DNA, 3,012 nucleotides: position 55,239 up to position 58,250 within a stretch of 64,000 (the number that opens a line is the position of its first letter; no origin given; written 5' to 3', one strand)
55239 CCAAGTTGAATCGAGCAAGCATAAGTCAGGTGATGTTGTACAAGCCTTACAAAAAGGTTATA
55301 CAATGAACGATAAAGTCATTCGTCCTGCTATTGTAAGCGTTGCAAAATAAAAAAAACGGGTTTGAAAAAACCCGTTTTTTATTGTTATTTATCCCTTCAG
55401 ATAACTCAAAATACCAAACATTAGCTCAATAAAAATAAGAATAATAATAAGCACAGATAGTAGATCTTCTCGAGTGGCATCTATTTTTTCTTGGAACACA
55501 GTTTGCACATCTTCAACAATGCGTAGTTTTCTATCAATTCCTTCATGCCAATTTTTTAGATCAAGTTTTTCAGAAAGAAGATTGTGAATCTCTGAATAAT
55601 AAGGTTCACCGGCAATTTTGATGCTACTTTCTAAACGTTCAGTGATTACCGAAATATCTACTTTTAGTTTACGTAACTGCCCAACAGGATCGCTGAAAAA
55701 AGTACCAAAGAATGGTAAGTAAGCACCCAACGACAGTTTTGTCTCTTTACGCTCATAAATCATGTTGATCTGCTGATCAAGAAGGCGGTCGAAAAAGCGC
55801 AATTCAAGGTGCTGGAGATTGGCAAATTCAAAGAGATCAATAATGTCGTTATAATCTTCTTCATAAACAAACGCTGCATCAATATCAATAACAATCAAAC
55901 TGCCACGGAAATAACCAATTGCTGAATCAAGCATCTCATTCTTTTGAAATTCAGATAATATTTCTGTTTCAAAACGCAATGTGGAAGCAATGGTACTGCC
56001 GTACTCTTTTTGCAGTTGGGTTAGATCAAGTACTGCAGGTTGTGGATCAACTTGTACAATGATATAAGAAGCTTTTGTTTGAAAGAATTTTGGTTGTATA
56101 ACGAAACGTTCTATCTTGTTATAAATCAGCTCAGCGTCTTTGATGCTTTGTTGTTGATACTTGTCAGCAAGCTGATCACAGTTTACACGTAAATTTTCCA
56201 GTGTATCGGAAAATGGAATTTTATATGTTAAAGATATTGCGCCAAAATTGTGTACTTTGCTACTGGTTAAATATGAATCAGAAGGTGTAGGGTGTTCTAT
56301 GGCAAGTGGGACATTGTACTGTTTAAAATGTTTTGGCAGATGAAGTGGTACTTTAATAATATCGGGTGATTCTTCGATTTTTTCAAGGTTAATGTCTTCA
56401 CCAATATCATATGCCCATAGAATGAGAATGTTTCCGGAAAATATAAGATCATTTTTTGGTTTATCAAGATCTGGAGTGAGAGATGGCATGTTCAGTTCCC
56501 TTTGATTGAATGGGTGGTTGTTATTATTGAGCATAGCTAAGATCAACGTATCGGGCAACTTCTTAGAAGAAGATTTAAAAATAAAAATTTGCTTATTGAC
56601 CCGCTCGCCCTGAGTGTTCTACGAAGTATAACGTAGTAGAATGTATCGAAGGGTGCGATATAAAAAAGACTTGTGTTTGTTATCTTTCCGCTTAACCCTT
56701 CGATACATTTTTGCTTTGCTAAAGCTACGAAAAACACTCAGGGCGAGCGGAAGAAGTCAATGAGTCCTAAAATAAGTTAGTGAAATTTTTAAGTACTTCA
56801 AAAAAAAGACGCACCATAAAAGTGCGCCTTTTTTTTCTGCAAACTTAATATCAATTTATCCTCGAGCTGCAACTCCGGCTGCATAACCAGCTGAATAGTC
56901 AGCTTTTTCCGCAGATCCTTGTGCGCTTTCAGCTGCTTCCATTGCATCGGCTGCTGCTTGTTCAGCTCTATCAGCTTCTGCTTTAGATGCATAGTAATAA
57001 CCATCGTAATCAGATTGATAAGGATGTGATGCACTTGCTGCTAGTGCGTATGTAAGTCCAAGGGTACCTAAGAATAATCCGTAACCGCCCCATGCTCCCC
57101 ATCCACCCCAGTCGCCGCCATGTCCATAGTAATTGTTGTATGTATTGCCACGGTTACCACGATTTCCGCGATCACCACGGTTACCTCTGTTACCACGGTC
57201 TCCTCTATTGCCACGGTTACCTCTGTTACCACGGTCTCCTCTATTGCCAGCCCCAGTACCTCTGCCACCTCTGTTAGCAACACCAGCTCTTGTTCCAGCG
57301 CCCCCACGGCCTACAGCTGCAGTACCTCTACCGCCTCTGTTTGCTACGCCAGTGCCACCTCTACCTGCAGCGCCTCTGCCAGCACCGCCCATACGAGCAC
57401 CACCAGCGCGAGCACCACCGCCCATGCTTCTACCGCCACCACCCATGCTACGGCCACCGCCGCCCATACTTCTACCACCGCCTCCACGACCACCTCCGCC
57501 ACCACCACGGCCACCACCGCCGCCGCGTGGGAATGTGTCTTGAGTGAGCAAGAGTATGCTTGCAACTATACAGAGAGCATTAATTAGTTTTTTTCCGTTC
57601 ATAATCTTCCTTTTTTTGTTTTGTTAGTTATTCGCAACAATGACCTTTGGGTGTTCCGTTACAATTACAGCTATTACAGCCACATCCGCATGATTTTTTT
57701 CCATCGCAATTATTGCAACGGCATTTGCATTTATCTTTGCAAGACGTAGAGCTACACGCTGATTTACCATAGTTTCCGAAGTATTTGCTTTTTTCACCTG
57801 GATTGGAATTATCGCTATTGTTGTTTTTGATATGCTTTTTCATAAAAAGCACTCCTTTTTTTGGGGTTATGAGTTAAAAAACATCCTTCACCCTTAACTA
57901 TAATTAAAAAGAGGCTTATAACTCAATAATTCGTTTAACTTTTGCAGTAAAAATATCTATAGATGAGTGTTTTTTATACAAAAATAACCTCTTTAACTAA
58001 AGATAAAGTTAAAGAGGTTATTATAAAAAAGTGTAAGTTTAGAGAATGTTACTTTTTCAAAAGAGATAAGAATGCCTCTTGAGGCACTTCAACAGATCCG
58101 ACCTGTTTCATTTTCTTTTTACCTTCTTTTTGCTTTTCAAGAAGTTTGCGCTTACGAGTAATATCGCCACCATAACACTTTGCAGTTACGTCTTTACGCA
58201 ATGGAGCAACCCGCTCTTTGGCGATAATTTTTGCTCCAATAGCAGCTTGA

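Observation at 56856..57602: GC-rich island encoding an exported RGG/Gly-Arg repeat protein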

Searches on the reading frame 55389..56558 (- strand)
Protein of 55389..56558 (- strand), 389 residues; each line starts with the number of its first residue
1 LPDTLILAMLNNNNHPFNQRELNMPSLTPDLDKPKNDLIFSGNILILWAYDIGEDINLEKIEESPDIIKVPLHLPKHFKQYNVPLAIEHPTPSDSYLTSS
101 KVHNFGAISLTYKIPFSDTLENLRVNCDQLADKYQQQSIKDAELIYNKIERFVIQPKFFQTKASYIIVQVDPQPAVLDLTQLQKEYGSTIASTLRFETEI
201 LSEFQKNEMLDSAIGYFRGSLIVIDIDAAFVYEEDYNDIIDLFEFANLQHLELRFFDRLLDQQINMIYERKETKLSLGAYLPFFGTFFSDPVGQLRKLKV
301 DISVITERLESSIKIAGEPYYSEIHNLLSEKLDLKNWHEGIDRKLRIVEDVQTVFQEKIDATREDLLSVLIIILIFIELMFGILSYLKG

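Call 6: search_protein_families(library=pfam, proteins=[window:55389-56558:-], max_evalue=0.1)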
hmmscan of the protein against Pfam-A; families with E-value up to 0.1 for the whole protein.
window:55389-56558:- (389 aa): 1 family
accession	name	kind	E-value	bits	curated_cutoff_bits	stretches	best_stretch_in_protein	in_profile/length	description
PF05209.18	MinC_N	-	0.04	14.5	27.3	0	208-244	29-65/71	Septum formation inhibitor MinC, N-terminal domain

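Call 40: search_protein_families(library=ncbifam, proteins=[window:55389-56558:-], max_evalue=1)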
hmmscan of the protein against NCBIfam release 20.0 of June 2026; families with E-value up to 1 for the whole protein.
window:55389-56558:- (389 aa): 0 families
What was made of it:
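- On Eukaryotic RGG/GAR-domain proteins: No Pfam or NCBIfam domain (calls 6, 40).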

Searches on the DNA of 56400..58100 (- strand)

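Call 67: search_rna_families(source=L081, start=4900, end=5850, threshold=evalue, max_evalue=0.01)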
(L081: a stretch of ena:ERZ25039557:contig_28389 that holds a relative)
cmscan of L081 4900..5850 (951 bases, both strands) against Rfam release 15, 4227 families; matches with E-value up to 0.01: 1.
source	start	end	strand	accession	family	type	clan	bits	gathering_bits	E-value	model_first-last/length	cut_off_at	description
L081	5300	5393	-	RF03457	MIR173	Gene; miRNA;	-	27.1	70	0.0045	1-102/102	no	MIR173 microRNA precursor family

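Call 68: search_rna_families(source=window, start=56400, end=58100, threshold=evalue, max_evalue=0.1)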
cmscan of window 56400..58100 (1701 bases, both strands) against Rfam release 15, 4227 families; matches with E-value up to 0.1: 5.
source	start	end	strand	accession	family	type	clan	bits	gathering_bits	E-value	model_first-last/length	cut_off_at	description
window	56769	56837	+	RF00506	Thr_leader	Cis-reg; leader;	-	27.5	55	0.014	1-118/118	no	Threonine operon leader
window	56550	56840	+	RF02637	EF0408_EF0409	Gene; sRNA;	-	27.3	440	9.4e-05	1-412/412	no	Enterococcus sRNA EF0408_EF0409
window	56709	56835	-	RF02322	TtnuHACA15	Gene; snRNA; snoRNA; HACA-box;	-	26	100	0.079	1-117/117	no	Tetrahymena snoRNA TtnuHACA15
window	56799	56859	-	RF00506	Thr_leader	Cis-reg; leader;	-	25.1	55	0.052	1-118/118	no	Threonine operon leader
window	56601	56750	-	RF04207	MIR5048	Gene; miRNA;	-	21.9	160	0.018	1-356/356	no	MIR5048 microRNA precursor family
